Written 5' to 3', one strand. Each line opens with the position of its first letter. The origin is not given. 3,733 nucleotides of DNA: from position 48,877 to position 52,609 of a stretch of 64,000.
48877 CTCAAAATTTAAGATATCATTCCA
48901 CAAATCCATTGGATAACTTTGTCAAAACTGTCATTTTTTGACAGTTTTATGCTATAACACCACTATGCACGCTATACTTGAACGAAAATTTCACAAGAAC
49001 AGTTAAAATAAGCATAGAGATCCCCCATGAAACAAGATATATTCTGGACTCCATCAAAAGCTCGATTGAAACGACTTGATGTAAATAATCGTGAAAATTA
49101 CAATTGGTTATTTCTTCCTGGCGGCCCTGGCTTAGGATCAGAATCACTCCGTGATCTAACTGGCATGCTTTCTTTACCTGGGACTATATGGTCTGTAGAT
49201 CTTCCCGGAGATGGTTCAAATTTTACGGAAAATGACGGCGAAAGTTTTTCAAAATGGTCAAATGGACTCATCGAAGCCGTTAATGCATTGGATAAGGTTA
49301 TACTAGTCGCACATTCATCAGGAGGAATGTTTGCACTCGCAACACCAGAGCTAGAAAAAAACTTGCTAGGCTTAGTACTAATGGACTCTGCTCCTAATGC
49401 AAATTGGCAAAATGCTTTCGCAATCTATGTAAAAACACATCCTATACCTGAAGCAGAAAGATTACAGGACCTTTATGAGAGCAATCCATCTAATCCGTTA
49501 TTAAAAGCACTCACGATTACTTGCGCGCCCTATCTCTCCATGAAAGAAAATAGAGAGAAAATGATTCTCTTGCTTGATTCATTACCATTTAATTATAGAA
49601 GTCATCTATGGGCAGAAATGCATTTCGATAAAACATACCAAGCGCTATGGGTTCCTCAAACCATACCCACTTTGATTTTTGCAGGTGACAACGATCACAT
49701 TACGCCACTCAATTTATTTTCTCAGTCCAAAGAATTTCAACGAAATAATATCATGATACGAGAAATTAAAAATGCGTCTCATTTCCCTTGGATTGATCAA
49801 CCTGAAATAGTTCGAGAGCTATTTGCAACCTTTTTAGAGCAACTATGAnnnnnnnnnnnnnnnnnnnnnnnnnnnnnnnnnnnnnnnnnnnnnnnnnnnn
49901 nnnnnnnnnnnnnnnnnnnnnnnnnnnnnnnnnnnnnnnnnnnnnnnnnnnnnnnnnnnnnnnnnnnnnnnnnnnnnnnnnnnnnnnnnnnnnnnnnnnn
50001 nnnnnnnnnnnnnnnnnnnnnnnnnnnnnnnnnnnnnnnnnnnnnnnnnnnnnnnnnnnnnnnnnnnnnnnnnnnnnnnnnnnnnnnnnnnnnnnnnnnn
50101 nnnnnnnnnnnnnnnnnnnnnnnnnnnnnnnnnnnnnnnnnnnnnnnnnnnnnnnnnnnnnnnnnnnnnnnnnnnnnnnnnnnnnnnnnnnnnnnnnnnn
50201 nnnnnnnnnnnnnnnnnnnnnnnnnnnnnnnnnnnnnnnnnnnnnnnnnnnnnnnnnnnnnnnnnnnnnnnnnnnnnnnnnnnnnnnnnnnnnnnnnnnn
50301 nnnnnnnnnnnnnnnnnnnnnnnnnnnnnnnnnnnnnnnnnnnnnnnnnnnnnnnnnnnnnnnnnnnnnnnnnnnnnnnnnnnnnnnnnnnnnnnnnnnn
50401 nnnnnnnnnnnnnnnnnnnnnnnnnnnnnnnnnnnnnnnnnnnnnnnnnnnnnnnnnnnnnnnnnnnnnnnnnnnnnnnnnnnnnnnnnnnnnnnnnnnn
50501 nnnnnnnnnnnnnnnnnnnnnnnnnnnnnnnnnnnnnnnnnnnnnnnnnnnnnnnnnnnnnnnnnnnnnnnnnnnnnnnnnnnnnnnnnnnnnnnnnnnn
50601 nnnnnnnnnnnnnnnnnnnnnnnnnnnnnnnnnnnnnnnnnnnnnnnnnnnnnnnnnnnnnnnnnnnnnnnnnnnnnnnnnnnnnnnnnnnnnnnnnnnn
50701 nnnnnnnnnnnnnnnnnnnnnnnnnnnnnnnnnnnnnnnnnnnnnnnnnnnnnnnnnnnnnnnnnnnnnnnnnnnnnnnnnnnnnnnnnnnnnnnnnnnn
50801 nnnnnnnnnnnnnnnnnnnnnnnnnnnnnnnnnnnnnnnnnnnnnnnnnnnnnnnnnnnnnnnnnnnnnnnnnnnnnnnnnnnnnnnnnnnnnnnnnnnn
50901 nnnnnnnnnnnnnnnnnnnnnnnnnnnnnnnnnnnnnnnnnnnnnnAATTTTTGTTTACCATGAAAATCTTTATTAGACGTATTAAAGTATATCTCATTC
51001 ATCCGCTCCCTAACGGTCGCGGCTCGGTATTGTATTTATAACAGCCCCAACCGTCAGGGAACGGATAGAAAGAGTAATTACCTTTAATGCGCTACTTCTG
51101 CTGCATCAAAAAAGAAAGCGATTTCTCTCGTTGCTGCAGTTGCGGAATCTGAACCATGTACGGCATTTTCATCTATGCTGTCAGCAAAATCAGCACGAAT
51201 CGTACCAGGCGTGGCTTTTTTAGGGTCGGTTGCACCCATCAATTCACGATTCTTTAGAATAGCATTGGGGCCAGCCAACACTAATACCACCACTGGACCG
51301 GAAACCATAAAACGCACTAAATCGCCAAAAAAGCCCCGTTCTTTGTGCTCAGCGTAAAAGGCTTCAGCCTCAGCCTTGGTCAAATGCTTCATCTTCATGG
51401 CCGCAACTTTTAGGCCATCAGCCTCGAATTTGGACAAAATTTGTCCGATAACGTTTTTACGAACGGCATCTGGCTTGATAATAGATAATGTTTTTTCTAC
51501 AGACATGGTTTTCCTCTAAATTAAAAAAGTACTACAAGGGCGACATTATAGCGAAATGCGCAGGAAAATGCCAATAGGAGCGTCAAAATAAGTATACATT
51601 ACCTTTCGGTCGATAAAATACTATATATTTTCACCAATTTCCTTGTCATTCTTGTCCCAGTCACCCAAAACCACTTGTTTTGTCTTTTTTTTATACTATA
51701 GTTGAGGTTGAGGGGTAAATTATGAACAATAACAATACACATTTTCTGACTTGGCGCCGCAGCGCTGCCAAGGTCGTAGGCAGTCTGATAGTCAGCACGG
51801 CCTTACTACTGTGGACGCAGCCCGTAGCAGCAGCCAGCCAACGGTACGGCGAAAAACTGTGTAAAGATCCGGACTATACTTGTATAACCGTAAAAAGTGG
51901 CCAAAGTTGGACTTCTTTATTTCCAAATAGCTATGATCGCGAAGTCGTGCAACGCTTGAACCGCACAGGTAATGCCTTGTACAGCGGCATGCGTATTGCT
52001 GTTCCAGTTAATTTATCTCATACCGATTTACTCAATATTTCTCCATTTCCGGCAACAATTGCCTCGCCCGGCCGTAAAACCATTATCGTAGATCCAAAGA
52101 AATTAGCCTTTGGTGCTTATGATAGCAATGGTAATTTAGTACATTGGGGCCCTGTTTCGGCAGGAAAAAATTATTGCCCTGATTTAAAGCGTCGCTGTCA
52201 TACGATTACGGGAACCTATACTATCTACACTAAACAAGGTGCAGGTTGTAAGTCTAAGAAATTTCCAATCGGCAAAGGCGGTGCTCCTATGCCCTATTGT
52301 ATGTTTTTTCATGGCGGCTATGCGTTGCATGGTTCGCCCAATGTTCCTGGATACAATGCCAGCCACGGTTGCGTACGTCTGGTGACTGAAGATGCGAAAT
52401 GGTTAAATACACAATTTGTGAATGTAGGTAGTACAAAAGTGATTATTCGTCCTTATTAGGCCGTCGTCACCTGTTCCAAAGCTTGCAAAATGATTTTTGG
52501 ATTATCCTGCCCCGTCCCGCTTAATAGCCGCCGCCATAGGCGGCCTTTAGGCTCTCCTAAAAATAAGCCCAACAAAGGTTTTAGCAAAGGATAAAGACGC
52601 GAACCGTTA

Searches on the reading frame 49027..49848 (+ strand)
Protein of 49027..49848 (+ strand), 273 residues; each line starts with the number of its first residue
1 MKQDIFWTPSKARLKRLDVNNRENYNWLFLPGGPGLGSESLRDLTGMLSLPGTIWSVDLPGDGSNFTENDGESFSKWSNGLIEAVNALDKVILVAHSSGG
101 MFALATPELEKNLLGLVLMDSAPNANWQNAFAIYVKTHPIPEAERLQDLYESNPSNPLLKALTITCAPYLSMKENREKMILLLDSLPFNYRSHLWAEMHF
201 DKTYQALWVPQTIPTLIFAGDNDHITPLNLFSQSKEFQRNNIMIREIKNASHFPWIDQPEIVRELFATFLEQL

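Call 74: search_protein_families(library=pfam, proteins=[window:49027-49848:+], max_evalue=0.00001)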
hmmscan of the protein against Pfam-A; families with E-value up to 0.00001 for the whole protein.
window:49027-49848:+ (273 aa): 2 families
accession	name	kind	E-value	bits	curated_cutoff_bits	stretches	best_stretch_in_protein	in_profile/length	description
PF12697.13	Abhydrolase_6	-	2.1e-13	51.9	26.3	1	28-264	2-216/217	Alpha/beta hydrolase family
PF00561.26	Abhydrolase_1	-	6.9e-09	36.2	25.8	1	29-257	5-243/245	alpha/beta hydrolase fold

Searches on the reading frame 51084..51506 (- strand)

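Call 74: search_protein_families(library=pfam, proteins=[window:51084-51506:-], max_evalue=0.00001)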
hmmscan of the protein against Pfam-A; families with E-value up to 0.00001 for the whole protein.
window:51084-51506:- (140 aa): 1 family
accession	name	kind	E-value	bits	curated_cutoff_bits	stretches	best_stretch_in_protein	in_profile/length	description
PF00334.24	NDK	-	8.9e-57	191.2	27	1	4-138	1-135/135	Nucleoside diphosphate kinase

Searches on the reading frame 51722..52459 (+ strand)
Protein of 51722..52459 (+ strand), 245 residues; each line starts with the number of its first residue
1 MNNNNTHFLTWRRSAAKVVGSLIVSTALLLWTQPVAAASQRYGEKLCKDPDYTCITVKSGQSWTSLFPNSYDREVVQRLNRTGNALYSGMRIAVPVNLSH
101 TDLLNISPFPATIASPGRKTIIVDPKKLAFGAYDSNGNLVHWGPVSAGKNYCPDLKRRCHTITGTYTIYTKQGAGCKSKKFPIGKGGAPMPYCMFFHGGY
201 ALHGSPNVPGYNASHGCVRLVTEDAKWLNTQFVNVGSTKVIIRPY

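Call 74: search_protein_families(library=pfam, proteins=[window:51722-52459:+], max_evalue=0.00001)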
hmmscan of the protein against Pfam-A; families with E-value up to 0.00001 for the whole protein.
window:51722-52459:+ (245 aa): 1 family
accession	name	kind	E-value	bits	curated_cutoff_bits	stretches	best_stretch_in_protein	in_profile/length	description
PF03734.19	YkuD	-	2.6e-17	64.2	23.4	1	119-242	2-146/146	L,D-transpeptidase catalytic domain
